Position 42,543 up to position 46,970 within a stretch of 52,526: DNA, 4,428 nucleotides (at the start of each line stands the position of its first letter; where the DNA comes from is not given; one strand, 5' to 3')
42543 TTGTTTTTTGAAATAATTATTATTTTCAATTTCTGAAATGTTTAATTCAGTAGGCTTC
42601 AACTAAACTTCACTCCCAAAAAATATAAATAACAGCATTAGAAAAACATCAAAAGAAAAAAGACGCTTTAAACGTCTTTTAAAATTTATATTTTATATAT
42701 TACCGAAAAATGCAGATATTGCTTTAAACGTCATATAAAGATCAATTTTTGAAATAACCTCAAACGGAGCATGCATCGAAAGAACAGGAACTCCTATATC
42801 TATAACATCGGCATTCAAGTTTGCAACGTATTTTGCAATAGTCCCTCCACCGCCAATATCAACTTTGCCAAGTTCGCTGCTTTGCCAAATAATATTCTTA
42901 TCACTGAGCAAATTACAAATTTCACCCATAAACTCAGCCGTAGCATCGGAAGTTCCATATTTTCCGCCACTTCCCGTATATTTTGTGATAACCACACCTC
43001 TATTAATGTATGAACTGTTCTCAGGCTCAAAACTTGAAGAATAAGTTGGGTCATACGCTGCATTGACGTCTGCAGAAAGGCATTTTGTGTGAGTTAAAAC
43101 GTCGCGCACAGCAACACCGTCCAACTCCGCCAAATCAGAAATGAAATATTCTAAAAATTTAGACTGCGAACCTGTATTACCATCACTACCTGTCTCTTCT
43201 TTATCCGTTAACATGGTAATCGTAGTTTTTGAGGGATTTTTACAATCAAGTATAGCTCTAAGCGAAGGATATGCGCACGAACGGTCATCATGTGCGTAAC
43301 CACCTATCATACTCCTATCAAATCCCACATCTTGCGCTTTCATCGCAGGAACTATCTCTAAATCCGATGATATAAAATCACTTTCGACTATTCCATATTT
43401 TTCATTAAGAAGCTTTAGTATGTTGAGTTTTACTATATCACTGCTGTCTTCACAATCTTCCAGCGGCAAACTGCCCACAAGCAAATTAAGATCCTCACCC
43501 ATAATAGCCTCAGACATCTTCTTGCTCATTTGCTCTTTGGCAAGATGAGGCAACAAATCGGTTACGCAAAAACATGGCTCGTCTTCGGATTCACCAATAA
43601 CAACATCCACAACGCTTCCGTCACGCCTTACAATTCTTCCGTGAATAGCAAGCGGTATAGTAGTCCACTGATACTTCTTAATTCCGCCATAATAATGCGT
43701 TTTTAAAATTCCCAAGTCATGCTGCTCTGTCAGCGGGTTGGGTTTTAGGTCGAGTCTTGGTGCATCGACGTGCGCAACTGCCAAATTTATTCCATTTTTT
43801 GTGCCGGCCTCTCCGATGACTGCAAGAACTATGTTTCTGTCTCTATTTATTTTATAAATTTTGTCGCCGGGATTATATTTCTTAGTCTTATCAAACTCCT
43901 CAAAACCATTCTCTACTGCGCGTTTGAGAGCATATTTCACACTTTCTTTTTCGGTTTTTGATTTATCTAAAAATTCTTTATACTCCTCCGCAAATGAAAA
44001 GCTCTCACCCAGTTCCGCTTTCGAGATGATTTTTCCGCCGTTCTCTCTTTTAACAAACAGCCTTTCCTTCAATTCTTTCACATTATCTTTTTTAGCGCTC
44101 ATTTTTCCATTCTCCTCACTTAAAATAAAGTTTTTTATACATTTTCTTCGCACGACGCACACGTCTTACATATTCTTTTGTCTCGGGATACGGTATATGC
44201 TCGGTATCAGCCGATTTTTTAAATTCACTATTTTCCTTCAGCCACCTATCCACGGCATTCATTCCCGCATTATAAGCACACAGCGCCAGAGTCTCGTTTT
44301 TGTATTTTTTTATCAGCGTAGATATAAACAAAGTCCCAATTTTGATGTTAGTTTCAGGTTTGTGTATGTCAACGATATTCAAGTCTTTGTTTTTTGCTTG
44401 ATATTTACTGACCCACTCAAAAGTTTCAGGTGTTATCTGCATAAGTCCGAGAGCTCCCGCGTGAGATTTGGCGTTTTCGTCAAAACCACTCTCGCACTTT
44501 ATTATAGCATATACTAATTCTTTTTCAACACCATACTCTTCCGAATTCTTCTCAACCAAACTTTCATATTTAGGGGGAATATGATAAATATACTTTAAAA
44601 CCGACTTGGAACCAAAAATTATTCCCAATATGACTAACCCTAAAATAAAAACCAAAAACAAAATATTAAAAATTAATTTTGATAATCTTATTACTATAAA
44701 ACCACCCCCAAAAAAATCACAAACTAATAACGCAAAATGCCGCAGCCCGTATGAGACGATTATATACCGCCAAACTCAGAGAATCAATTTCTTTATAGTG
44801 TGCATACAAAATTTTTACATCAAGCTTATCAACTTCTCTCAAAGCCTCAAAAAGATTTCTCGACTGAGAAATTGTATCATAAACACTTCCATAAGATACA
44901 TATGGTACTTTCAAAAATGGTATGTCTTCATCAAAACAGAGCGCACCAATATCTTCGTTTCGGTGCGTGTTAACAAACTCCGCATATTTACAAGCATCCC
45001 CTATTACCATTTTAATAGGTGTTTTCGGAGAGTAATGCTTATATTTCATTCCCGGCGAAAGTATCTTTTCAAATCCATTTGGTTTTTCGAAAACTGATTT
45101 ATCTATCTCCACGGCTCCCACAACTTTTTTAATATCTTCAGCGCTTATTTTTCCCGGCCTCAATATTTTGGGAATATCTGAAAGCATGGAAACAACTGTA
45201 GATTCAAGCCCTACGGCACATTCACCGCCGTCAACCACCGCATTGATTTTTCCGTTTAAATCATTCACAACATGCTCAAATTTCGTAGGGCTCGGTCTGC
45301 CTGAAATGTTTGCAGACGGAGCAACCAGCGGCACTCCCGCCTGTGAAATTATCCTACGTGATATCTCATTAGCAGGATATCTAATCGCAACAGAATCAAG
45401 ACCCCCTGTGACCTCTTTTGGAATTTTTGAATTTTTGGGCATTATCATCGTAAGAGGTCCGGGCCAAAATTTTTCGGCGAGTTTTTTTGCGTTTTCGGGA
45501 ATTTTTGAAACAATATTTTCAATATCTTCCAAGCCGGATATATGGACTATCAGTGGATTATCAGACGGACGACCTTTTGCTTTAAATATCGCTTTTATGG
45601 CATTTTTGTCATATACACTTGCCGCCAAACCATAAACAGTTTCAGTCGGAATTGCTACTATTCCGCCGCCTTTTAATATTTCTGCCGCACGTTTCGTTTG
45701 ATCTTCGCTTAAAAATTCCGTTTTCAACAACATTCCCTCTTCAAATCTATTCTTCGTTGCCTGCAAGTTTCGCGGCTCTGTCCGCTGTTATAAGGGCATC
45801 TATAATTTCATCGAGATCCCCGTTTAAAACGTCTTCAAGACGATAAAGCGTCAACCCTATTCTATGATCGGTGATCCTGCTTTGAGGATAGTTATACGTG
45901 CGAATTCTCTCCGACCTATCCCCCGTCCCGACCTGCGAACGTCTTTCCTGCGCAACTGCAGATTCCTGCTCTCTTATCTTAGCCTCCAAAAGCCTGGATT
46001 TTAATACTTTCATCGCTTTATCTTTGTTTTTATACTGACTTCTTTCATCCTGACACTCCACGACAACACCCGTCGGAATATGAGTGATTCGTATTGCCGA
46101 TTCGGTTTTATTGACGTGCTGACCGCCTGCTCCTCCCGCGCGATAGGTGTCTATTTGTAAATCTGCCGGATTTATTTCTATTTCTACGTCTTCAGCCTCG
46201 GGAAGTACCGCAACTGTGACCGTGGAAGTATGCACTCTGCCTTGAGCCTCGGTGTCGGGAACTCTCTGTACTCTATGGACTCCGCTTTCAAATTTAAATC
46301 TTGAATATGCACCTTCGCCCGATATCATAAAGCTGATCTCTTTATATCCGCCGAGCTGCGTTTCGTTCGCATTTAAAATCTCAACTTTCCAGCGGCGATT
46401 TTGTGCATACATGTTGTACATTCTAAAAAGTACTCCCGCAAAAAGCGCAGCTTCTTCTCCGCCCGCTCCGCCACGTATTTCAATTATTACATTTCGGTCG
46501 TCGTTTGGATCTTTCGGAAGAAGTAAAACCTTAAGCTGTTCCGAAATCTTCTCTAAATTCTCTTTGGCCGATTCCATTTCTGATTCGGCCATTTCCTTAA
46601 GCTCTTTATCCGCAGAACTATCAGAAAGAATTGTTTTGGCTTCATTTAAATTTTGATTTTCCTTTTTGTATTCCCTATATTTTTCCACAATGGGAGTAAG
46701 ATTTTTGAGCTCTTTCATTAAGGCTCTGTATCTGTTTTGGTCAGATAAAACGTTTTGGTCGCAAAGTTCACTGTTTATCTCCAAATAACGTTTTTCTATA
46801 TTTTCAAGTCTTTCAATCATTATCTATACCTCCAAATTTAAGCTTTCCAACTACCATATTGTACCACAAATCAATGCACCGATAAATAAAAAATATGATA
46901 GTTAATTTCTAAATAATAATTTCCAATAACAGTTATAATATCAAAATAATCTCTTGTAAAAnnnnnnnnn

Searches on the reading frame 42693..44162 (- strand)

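Call 13: search_protein_families(library=pfam, proteins=[window:42693-44162:-], max_evalue=0.001)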
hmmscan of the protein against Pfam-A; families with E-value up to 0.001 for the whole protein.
window:42693-44162:- (489 aa): 2 families
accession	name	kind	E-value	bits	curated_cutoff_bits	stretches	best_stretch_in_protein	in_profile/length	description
PF02127.20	Peptidase_M18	-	6.7e-85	285.9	24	1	64-486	1-432/432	Aminopeptidase I zinc metalloprotease (M18)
PF05343.19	Peptidase_M42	-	0.00085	18.9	23.2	0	282-335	124-179/292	M42 glutamyl aminopeptidase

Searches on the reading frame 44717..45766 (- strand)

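Call 13: search_protein_families(library=pfam, proteins=[window:44717-45766:-], max_evalue=0.001)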
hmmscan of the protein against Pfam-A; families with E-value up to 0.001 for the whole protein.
window:44717-45766:- (349 aa): 2 families
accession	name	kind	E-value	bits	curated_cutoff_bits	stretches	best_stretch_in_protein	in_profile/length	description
PF01300.24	Sua5_yciO_yrdC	-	1.6e-62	210.6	25.1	1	29-205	1-178/178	Telomere recombination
PF03481.19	Sua5_C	-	1e-25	91.3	22.9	1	207-343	1-136/136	Threonylcarbamoyl-AMP synthase, C-terminal domain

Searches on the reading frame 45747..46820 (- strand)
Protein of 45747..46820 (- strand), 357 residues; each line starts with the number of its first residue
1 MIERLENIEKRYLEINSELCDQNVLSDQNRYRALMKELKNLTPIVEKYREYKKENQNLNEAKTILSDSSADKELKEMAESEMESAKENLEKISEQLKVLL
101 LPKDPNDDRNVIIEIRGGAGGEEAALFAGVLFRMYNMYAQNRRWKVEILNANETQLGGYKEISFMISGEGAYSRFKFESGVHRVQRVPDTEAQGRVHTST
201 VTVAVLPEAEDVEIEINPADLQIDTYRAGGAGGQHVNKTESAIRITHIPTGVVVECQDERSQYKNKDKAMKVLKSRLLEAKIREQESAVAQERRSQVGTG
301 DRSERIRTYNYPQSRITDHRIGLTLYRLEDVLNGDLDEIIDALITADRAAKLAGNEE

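Call 13: search_protein_families(library=pfam, proteins=[window:45747-46820:-], max_evalue=0.001)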
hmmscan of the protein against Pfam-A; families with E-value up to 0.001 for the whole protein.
window:45747-46820:- (357 aa): 2 families
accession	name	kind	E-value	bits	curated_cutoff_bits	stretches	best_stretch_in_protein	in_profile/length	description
PF03462.23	PCRF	-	2.5e-78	262.8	24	1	8-203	1-194/194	PCRF domain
PF00472.26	RF-1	-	1.1e-45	154.7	35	1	211-320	2-116/116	RF-1 domain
